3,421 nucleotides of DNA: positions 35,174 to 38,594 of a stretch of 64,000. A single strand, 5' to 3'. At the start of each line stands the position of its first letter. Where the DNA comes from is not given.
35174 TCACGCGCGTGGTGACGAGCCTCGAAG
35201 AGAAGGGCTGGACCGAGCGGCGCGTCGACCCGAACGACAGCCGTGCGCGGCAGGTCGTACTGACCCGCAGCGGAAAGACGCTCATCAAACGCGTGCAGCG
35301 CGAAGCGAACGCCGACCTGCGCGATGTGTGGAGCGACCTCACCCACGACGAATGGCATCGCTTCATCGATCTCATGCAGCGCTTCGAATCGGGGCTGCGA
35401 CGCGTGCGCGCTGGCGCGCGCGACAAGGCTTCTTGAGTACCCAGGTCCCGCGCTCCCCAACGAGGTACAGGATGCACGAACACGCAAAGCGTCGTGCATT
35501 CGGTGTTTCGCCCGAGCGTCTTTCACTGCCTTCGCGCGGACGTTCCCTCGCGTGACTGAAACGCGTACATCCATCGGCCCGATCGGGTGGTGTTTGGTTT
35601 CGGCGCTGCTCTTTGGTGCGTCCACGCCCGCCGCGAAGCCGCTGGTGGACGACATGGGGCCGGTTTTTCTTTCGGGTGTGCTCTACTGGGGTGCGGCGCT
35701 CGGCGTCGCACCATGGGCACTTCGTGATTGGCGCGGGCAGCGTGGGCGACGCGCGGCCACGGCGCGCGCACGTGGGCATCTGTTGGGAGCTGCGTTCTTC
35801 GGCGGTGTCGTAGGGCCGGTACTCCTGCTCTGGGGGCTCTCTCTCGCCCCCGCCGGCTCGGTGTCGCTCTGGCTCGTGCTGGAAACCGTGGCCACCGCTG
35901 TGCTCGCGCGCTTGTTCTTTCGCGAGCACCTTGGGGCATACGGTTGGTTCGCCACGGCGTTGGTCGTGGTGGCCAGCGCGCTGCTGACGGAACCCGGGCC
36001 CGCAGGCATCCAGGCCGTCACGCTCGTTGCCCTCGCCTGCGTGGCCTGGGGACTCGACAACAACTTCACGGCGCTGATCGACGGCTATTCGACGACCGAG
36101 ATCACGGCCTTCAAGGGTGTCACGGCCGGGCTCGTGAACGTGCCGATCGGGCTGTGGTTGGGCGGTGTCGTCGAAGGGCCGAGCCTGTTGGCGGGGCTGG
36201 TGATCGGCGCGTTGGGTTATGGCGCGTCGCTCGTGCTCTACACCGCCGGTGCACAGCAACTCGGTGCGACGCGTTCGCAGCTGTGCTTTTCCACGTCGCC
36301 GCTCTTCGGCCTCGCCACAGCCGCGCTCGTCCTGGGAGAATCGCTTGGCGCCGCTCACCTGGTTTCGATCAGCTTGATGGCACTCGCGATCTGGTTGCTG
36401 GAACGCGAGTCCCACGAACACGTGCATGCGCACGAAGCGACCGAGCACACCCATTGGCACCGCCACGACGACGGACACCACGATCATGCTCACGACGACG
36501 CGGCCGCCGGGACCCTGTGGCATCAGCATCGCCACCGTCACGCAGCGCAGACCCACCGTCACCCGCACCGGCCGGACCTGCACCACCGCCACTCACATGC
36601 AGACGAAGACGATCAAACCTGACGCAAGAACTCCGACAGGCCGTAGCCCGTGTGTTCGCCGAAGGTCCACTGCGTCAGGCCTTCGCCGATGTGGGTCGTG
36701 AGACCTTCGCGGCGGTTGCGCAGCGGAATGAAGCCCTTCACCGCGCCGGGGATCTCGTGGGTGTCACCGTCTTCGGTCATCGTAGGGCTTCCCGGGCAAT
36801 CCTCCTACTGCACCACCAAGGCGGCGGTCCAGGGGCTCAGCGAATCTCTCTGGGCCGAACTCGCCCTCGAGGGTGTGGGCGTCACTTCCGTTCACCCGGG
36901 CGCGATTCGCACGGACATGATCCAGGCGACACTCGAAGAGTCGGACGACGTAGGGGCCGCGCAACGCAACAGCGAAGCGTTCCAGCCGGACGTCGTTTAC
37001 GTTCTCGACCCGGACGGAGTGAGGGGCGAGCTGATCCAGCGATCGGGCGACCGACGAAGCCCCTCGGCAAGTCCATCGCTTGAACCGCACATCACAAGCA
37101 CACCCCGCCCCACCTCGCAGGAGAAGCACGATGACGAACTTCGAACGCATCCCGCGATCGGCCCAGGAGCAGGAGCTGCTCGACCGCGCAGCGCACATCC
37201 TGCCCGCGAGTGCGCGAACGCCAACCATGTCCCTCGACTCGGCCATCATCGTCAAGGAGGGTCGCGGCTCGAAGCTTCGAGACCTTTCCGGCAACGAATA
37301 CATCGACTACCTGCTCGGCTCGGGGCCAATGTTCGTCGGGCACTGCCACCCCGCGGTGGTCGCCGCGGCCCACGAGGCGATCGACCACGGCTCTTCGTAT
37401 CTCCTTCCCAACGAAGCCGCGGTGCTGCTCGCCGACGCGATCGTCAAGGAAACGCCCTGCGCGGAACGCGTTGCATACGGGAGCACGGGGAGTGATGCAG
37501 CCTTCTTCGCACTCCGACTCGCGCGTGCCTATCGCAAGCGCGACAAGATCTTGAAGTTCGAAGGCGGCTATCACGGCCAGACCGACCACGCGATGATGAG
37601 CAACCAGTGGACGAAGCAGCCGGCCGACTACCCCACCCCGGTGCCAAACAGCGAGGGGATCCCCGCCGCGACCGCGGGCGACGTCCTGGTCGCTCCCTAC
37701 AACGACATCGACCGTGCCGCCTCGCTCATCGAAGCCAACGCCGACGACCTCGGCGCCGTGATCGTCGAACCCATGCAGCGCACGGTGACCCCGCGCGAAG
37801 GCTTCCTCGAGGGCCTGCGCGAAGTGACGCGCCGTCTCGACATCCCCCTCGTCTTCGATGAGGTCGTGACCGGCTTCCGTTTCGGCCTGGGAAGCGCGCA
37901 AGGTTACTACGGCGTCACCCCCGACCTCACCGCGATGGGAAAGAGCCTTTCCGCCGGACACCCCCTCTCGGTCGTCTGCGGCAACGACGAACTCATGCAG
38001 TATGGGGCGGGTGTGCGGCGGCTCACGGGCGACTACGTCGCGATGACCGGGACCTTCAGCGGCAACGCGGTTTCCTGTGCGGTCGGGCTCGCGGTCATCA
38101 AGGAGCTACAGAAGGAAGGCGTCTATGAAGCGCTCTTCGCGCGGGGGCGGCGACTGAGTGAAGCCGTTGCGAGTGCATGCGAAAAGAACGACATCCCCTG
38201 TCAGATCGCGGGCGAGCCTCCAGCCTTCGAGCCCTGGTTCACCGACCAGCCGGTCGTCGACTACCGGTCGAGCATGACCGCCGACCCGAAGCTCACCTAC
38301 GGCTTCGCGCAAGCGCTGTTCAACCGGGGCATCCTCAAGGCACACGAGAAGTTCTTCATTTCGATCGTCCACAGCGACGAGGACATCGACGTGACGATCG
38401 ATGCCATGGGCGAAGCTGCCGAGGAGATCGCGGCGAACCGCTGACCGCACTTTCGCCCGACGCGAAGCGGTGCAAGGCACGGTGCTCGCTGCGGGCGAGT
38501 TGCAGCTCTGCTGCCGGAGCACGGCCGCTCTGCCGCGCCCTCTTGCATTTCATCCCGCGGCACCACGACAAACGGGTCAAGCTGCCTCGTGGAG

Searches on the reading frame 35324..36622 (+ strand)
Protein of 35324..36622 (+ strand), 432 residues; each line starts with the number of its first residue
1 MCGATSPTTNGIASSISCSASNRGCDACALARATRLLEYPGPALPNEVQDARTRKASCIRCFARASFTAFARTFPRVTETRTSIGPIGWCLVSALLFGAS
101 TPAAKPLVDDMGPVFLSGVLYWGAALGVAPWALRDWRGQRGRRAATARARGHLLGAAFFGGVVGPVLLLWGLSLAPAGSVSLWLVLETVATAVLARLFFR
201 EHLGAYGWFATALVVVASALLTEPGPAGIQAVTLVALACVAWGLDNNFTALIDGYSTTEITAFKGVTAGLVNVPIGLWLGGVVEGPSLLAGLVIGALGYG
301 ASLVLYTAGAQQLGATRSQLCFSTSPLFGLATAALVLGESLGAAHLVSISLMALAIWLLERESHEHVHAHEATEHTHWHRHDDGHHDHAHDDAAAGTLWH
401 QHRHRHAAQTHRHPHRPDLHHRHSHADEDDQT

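Call 52: search_protein_families(library=pfam, proteins=[window:35324-36622:+], max_evalue=0.00001)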
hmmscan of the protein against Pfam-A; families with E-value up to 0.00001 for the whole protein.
window:35324-36622:+ (432 aa): 1 family
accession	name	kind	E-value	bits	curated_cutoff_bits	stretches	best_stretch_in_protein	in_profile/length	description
PF00892.27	EamA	-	2.7e-28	99.4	28.2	2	87-221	4-133/135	EamA-like transporter family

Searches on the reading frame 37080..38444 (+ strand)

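Call 52: search_protein_families(library=pfam, proteins=[window:37080-38444:+], max_evalue=0.00001)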
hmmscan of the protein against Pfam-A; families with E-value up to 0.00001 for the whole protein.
window:37080-38444:+ (454 aa): 1 family
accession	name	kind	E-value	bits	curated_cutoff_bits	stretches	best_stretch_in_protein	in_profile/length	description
PF00202.27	Aminotran_3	-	7.5e-55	186.7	30.5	1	55-378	10-341/403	Aminotransferase class-III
